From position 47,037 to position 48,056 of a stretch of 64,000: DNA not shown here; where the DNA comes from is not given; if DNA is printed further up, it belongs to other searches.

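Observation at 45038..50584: Paralogous GT-C pair bracketing an Arn/Pgl-like amino-sugar module (acetyltransferase, ArnC-like GT2, DegT aminotransferase)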

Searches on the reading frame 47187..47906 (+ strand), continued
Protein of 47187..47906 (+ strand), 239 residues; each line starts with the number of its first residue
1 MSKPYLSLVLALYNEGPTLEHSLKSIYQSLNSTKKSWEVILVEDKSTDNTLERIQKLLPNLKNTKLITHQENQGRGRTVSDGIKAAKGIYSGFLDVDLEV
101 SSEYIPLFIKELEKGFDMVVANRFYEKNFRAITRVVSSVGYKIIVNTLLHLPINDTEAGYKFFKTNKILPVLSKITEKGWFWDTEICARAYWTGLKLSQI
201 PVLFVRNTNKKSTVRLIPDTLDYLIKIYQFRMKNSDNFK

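Call 75: search_protein_families(library=pfam, proteins=[L104:9296-11092:+, L094:9225-10607:+, L105:3500-4999:+, L081:2112-3593:+, L109:1756-3138:+, L108:9276-11198:+, L102:9276-10889:+, L030:1115-2728:-, L031:817-2400:-, L028:6343-7875:-], max_evalue=0.01)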
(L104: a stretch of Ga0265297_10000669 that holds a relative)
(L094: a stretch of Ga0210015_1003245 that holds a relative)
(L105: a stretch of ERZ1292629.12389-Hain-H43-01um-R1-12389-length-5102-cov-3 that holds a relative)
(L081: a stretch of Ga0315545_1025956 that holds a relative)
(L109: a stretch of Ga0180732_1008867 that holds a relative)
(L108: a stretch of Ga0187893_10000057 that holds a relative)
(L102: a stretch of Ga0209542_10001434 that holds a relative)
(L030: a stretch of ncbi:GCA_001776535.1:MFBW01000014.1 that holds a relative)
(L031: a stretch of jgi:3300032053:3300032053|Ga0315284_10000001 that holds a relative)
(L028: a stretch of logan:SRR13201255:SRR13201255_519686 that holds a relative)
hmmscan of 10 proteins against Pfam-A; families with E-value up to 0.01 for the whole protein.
L104:9296-11092:+ (598 aa): 1 family
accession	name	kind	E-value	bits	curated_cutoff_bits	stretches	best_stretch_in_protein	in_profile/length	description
PF13231.12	PMT_2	-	4.3e-10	40.5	26.1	1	114-251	25-158/160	Dolichyl-phosphate-mannose-protein mannosyltransferase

L094:9225-10607:+ (460 aa): 0 families

L105:3500-4999:+ (499 aa): 0 families

L081:2112-3593:+ (494 aa): 1 family
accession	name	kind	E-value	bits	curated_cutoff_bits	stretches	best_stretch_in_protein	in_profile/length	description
PF13231.12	PMT_2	-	1.5e-06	28.9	26.1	1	86-191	26-132/160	Dolichyl-phosphate-mannose-protein mannosyltransferase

L109:1756-3138:+ (460 aa): 0 families

L108:9276-11198:+ (640 aa): 0 families

L102:9276-10889:+ (537 aa): 0 families

L030:1115-2728:- (537 aa): 0 families

L031:817-2400:- (527 aa): 0 families

L028:6343-7875:- (510 aa): 0 families

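Call 79: search_solved_structures(query=L030:10088-11047:+, max_evalue=1e-25, show_alignments=1)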
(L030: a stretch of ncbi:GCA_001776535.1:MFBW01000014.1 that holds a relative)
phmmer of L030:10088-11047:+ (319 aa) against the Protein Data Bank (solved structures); distinct sequences matched with E-value up to 1e-25: 32.
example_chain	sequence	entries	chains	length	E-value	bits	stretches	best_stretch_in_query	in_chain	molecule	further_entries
4gll_A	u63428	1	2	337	3.9e-98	331.8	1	3-317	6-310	UDP-glucuronic acid decarboxylase 1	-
2b69_A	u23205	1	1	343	4.1e-98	331.7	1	3-317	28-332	UDP-glucuronate decarboxylase 1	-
4m55_A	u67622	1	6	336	1.9e-97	329.5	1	3-317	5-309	UDP-glucuronic acid decarboxylase 1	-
4lk3_A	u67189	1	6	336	2.7e-97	329.1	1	3-317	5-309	UDP-glucuronic acid decarboxylase 1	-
4zrm_A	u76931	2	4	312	3.3e-46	161.2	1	4-317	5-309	UDP-glucose 4-epimerase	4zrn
6zl6_A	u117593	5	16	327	1.3e-39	139.6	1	5-317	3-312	Epimerase domain-containing protein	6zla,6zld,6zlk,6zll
6zlj_A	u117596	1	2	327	3.9e-39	138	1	5-317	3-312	Epimerase domain-containing protein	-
8vr2_A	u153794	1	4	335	5.2e-38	134.3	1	3-312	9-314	NAD-dependent epimerase/dehydratase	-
7ys8_A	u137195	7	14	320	7.5e-36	127.2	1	5-316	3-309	UDP-glucose 4-epimerase | UDP-glucose 4-epimerase along with EC 5.1.3.2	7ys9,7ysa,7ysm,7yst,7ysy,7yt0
6bwl_A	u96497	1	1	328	1e-35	126.8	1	5-316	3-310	Pal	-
8rdg_A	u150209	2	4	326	5e-34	121.2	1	5-313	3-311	SDR family NAD(P)-dependent oxidoreductase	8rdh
2hun_A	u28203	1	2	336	5.4e-34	121.1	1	4-315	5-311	336aa long hypothetical dTDP-glucose 4,6-dehydratase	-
8rdi_A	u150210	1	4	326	1.8e-33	119.4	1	5-313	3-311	SDR family NAD(P)-dependent oxidoreductase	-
6bi4_A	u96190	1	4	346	6.3e-31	111.1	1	4-316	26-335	dTDP-glucose 4,6-dehydratase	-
1kep_A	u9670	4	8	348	3.1e-30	108.8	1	3-317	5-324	dTDP-D-glucose 4,6-dehydratase | DTDP-GLUCOSE 4,6-DEHYDRATASE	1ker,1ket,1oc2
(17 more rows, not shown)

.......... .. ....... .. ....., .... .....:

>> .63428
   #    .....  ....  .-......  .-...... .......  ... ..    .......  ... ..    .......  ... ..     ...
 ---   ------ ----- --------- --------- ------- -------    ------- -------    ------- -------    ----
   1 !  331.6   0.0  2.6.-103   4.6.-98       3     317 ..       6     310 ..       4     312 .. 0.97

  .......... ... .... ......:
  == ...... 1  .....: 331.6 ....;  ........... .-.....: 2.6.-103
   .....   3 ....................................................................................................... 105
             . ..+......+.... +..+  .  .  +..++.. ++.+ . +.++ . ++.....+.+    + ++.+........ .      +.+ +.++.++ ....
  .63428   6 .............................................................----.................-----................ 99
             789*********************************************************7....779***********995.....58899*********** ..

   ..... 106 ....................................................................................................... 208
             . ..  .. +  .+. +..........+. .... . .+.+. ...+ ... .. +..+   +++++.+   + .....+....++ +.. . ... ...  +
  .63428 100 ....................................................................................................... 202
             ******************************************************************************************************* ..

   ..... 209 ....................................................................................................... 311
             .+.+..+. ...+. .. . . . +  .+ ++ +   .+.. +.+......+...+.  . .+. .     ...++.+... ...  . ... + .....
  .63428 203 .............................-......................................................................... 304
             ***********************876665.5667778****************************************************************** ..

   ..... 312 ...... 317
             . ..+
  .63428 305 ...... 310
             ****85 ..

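Call 80: search_solved_structures(query=L030:12290-13237:+, max_evalue=1e-30)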
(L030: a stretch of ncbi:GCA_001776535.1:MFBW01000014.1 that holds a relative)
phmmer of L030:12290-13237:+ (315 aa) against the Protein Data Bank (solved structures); distinct sequences matched with E-value up to 1e-30: 44.
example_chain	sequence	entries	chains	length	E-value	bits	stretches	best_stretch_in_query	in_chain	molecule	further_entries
5u4q_A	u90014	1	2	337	1.4e-78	267.7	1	3-236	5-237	dTDP-glucose 4,6-dehydratase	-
6zl6_A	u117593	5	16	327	1.1e-54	189.2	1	3-313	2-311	Epimerase domain-containing protein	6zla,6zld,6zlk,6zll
6zlj_A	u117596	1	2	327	3.9e-54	187.4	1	3-313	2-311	Epimerase domain-containing protein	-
4zrm_A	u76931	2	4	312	1.2e-53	185.7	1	3-312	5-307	UDP-glucose 4-epimerase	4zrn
7ys8_A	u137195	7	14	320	6.2e-50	173.6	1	3-312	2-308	UDP-glucose 4-epimerase | UDP-glucose 4-epimerase along with EC 5.1.3.2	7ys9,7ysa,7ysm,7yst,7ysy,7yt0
10ke_A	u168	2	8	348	1.1e-45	159.6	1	3-314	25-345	Capsular polysaccharide biosynthesis protein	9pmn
3ruc_A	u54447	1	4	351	9.1e-42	146.8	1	3-311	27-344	WbgU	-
3ru7_A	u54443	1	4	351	2.4e-41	145.4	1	3-311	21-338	WbgU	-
3ru9_A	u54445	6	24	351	2.4e-41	145.4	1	3-311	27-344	WbgU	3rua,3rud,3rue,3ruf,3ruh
3lu1_A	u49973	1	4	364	2.7e-41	145.2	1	3-311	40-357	WbgU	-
6kv9_A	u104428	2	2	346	3e-40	141.8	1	4-313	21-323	MoeE5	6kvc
8wov_B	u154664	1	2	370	1.1e-39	139.9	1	2-315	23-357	UDP-glucose 4-epimerase 2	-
8wow_A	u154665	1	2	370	1.1e-39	139.9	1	2-315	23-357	UDP-glucose 4-epimerase 2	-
8wop_A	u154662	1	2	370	1.7e-39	139.3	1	2-315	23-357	UDP-glucose 4-epimerase 2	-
6k0i_A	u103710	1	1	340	4e-39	138.1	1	2-315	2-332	UDP-glucose 4-epimerase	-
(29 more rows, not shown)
